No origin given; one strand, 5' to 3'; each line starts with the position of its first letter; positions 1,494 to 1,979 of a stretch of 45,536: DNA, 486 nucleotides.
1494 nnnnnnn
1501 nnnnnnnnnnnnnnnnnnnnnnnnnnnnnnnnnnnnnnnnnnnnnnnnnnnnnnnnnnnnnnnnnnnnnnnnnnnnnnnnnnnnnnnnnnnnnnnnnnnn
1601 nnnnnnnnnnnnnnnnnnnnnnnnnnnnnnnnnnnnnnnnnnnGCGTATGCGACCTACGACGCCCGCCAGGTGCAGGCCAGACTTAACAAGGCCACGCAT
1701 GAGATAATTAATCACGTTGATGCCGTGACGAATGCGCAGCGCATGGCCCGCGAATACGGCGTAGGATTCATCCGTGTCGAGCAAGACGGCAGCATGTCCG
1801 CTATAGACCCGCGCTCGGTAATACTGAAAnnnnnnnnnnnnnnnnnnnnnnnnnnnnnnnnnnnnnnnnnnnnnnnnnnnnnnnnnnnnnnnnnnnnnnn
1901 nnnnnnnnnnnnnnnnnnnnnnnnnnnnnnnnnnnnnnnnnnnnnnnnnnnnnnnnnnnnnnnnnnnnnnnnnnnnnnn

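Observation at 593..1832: Three translationally coupled tandem paralogs of unknown function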

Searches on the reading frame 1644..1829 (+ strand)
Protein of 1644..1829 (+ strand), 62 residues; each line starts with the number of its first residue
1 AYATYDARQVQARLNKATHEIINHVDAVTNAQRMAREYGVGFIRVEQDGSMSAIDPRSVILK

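Call 58: search_dna_similar(query=window:1644-1829:+, collection=phages, mode=protein, max_evalue=1, rows=spread, max_rows=40)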
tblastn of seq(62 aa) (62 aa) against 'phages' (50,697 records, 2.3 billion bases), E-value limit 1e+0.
Records with a match: 156; places in all: 161; records where one place covers at least 80% of the query: 153.
Best place of each record, by identity: >=99% 2; 95-99% 3; 80-90% 15; 60-80% 104; <60% 32.
By first word of the organism name: Escherichia 136; Salmonella 6; Shigella 5; Dhillonvirus 5; Sodalis 2; Acinetobacter 1; Erwinia 1.
By host as written in the record: Escherichia coli 73; Escherichia coli K-12 MG1655 12; Escherichia coli K-12 10; - 10; Escherichia sp. 6; Escherichia coli O157:H7 4; Escherichia coli O18 4; Escherichia coli MG1655 3; and 23 more.
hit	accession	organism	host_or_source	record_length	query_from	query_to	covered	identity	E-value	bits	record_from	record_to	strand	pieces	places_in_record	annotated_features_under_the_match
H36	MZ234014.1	Escherichia phage vB_EcoS-101114B2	Escherichia coli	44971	1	62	100%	100.0%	7e-35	128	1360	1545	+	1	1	hypothetical protein (x2)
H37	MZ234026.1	Escherichia phage vB_EcoS-CHD2B1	Escherichia coli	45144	1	62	100%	98.4%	3e-34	126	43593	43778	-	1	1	hypothetical protein (x2)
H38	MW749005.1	Escherichia phage vB_EcoS_Sponge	Escherichia coli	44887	1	62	100%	80.6%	6e-27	105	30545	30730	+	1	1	hypothetical protein (x2)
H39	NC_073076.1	Escherichia phage jat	Escherichia coli K-12 MG1655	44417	1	62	100%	80.6%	7e-27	105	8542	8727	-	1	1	hypothetical protein (x2)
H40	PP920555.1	Escherichia phage SM_W22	Escherichia coli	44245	1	62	100%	79.0%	4e-26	103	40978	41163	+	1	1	hypothetical protein (x2)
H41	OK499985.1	Escherichia phage vB_EcoD_Over9000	Escherichia coli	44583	1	62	100%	79.0%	5e-26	103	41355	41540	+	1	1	hypothetical protein (x2)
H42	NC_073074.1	Escherichia phage UAE_MI-01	Escherichia coli O157:H7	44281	1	62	100%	79.0%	7e-26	102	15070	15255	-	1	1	hypothetical protein (x2)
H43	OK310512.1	Escherichia phage ZCEC11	Escherichia coli O18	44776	3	62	97%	80.0%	1e-24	100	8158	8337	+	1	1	hypothetical protein (x2)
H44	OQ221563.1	Acinetobacter phage NJ01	Acinetobacter baumannii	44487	1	62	100%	77.4%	5e-26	103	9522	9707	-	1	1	hypothetical protein (x2)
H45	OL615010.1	Shigella phage vB_SboD_StarDew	Shigella boydii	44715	1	62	100%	77.4%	9e-26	102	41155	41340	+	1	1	hypothetical protein (x2)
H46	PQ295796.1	Escherichia phage vB_Eco_Lzu_P3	Escherichia sp.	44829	1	62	100%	77.4%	2e-25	101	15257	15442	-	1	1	hypothetical protein (x2)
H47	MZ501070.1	Escherichia phage GeorgBuechner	Escherichia coli K-12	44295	1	62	100%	77.4%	2e-24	99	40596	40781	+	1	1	hypothetical protein (x2)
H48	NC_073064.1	Escherichia phage vB_EcoS_PTXU06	Escherichia coli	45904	1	62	100%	77.4%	6e-24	97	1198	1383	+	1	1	hypothetical protein (x2)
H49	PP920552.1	Escherichia phage SM_A2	Escherichia coli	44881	1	62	100%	75.8%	4e-25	100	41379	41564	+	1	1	hypothetical protein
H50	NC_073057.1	Escherichia phage KarlBarth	Escherichia coli K-12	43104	1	62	100%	75.8%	5e-24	98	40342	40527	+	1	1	hypothetical protein (x2)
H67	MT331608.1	Escherichia phage SECphi4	Escherichia coli MG1655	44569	1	62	100%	58.1%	3e-15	73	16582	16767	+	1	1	hypothetical protein (x2)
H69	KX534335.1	Escherichia phage Envy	Escherichia coli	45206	1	62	100%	40.3%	2e-6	48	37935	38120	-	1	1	hypothetical protein (x2)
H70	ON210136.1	Escherichia phage EC115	Escherichia coli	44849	1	62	100%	37.1%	1e-3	40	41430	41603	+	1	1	hypothetical protein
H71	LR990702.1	Escherichia phage vB_Eco_Maverick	-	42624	3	62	97%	38.3%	1e-4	42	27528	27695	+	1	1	hypothetical protein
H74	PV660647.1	Salmonella phage vB_SE1_KM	Salmonella enterica subsp. enterica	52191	12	62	82%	35.3%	2e-1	34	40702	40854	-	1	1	hypothetical protein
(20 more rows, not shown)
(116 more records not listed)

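Call 63: get_annotated_region(hit=H67, flank=2500)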
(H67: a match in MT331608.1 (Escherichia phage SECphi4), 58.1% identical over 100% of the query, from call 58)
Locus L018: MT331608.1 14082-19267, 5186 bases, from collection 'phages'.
description: Escherichia phage SECphi4, partial genome.
organism: Escherichia phage SECphi4 (NCBI taxid 2729542)
taxonomy: Viruses; Duplodnaviria; Heunggongvirae; Uroviricota; Caudoviricetes; Dhillonvirus
host: Escherichia coli MG1655; source: sewage sample; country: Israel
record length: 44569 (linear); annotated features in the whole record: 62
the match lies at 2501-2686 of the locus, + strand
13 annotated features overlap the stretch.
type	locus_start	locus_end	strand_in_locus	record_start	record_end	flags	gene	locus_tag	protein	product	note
CDS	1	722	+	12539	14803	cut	-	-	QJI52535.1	hypothetical protein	-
CDS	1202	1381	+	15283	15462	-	-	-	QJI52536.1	hypothetical protein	gp49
CDS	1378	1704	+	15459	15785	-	-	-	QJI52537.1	hypothetical protein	gp50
CDS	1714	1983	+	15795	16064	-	-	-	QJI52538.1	hypothetical protein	gp51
CDS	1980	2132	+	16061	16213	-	-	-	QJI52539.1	hypothetical protein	-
CDS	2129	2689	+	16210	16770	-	-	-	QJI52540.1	hypothetical protein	gp52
CDS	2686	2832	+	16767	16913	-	-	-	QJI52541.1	hypothetical protein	-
CDS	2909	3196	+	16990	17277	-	-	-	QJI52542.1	hypothetical protein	gp53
CDS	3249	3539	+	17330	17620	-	-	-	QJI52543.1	hypothetical protein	gp54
CDS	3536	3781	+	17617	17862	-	-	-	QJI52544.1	hypothetical protein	gp55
CDS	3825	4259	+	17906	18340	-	-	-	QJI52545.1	lysin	Phage lysin # Phage lysozyme or muramidase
CDS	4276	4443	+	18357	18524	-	-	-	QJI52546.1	hypothetical protein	gp57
CDS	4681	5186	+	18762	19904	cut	-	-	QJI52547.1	hypothetical protein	-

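Call 70: get_annotated_region(hit=H69, flank=2000)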
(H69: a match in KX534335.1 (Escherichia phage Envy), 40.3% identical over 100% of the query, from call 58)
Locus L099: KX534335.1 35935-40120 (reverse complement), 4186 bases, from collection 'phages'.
description: Escherichia phage Envy, complete genome.
organism: Escherichia phage Envy (NCBI taxid 1883200)
taxonomy: Viruses; Duplodnaviria; Heunggongvirae; Uroviricota; Caudoviricetes; Dhillonvirus
host: Escherichia coli; source: human bladder microbiota; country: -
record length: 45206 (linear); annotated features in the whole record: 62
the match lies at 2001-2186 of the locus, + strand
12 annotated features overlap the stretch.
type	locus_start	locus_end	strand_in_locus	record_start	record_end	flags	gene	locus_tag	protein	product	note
CDS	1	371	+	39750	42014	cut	-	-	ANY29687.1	DNA primase/helicase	replicative DNA helicase, repA / DNA primase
CDS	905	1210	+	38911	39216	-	-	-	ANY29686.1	hypothetical protein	-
CDS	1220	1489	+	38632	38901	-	-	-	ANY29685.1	hypothetical protein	-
CDS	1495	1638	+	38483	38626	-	-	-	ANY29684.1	hypothetical protein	-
CDS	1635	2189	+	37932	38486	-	-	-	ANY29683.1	hypothetical protein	-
CDS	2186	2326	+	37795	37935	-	-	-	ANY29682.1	hypothetical protein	-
CDS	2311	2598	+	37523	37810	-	-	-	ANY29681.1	hypothetical protein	-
CDS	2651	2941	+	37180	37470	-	-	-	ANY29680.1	hypothetical protein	-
CDS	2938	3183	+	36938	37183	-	-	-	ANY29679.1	hypothetical protein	-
CDS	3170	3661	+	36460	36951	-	-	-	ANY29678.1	lysin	-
CDS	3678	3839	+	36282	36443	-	-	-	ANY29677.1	hypothetical protein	-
CDS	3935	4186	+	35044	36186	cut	-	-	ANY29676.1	hypothetical protein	-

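Call 71: get_annotated_region(hit=H70, flank=2000)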
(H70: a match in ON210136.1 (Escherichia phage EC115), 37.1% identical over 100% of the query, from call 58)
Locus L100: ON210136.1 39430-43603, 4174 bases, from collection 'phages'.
description: Escherichia phage EC115, complete genome.
organism: Escherichia phage EC115 (NCBI taxid 2936906)
taxonomy: Viruses; Duplodnaviria; Heunggongvirae; Uroviricota; Caudoviricetes; Dhillonvirus
host: Escherichia coli; source: cow manure; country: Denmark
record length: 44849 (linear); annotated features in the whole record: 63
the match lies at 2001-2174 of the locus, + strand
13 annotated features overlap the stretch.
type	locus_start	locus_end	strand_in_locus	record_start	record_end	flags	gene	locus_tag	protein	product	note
CDS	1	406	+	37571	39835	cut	-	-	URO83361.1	hypothetical protein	-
CDS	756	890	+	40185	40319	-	-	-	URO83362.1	hypothetical protein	-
CDS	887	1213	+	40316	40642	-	-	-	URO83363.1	hypothetical protein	gp50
CDS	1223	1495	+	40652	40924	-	-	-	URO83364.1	hypothetical protein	gp51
CDS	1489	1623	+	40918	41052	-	-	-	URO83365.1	hypothetical protein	-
CDS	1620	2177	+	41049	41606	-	-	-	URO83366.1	hypothetical protein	gp52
CDS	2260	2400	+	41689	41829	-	-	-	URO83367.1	hypothetical protein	-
CDS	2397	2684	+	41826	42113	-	-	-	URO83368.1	hypothetical protein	gp53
CDS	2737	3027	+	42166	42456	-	-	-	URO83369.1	hypothetical protein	gp54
CDS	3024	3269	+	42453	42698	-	-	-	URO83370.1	hypothetical protein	gp55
CDS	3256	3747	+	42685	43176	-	-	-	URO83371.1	lysin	Phage lysin # Phage lysozyme or muramidase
CDS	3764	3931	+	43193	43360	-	-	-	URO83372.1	hypothetical protein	gp57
CDS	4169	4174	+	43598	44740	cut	-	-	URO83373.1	hypothetical protein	-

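Call 72: get_annotated_region(hit=H71, flank=2000)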
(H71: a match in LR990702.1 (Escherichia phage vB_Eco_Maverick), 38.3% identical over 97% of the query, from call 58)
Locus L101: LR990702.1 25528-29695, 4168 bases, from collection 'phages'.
description: Escherichia phage vB_Eco_Maverick genome assembly, chromosome: 1.
organism: Escherichia phage vB_Eco_Maverick (NCBI taxid 2776148)
taxonomy: Viruses; Duplodnaviria; Heunggongvirae; Uroviricota; Caudoviricetes; Dhillonvirus
host: -; source: -; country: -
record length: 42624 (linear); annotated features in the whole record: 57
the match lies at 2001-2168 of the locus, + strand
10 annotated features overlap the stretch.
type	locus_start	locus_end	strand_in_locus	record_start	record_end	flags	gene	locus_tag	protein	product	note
CDS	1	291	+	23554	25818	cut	-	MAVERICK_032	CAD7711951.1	putative replicative herlicase/primase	label:MAVERICK_032; BLASTP to QHR76397.1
CDS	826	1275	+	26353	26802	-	-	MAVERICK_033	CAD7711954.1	hypothetical protein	label:MAVERICK_033; BLASTP to VUF53505.1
CDS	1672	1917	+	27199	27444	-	-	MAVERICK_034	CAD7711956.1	hypothetical protein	label:MAVERICK_034; BLASTP to QHZ59655.1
CDS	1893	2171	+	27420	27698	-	-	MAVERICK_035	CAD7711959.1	hypothetical protein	label:MAVERICK_035; BLASTP to WHR68113.1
CDS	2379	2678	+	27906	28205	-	-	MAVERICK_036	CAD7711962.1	hypothetical protein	label:MAVERICK_036; BLASTP QHR68115.1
CDS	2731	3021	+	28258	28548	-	-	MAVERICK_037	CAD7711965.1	hypothetical protein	label:MAVERICK_037; BLASTP to YP_009288172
CDS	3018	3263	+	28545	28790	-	-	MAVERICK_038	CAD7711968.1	gp55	label:MAVERICK_038; BLASTP to YP_003344990.1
CDS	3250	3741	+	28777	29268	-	-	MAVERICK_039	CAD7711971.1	phage lysozyme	label:MAVERICK_039; BLASTP tp YP_009208123.1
CDS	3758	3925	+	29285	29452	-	-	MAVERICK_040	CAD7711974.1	hypothetical protein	label:MAVERICK_040; BLASTP to YP_004957491.1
CDS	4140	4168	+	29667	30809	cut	-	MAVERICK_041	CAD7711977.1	hypothetical protein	label:MAVERICK_041; BLASTP to YP_009288168.1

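Call 73: get_annotated_region(hit=H74, flank=2500)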
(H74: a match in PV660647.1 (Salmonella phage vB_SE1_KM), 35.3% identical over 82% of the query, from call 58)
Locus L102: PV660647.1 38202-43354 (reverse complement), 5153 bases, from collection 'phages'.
description: Salmonella phage vB_SE1_KM, complete genome.
organism: Salmonella phage vB_SE1_KM (NCBI taxid 3425682)
taxonomy: Viruses
host: Salmonella enterica subsp. enterica; source: Kilifi market sewage; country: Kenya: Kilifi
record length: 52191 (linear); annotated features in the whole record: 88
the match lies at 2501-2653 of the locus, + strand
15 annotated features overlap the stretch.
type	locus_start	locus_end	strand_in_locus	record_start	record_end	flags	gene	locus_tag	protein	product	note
CDS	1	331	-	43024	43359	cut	-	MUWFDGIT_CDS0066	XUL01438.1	hypothetical protein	-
CDS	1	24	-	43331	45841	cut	-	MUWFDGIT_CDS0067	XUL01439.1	DNA primase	DNA, RNA and nucleotide metabolism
CDS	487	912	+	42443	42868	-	-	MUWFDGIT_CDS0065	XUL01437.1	hypothetical protein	-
CDS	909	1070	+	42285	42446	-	-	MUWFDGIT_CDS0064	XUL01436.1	hypothetical protein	-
CDS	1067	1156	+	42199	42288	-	-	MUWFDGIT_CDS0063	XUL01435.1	hypothetical protein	-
CDS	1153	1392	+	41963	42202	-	-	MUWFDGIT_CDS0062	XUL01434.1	hypothetical protein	-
CDS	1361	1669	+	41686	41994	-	-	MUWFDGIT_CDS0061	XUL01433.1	hypothetical protein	-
CDS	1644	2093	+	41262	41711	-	-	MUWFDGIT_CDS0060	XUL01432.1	hypothetical protein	-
CDS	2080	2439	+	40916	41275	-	-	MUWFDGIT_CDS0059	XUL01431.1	hypothetical protein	-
CDS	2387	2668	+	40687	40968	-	-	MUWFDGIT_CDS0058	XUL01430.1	hypothetical protein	-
CDS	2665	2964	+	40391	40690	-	-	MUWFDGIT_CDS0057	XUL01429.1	hypothetical protein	-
CDS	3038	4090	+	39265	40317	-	-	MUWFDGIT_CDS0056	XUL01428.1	hypothetical protein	-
CDS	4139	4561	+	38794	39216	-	-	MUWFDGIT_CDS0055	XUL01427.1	hypothetical protein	-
CDS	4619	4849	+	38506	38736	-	-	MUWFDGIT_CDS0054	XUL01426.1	hypothetical protein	-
CDS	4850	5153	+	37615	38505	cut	-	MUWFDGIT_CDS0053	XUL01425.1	Sak4-like ssDNA annealing protein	DNA, RNA and nucleotide metabolism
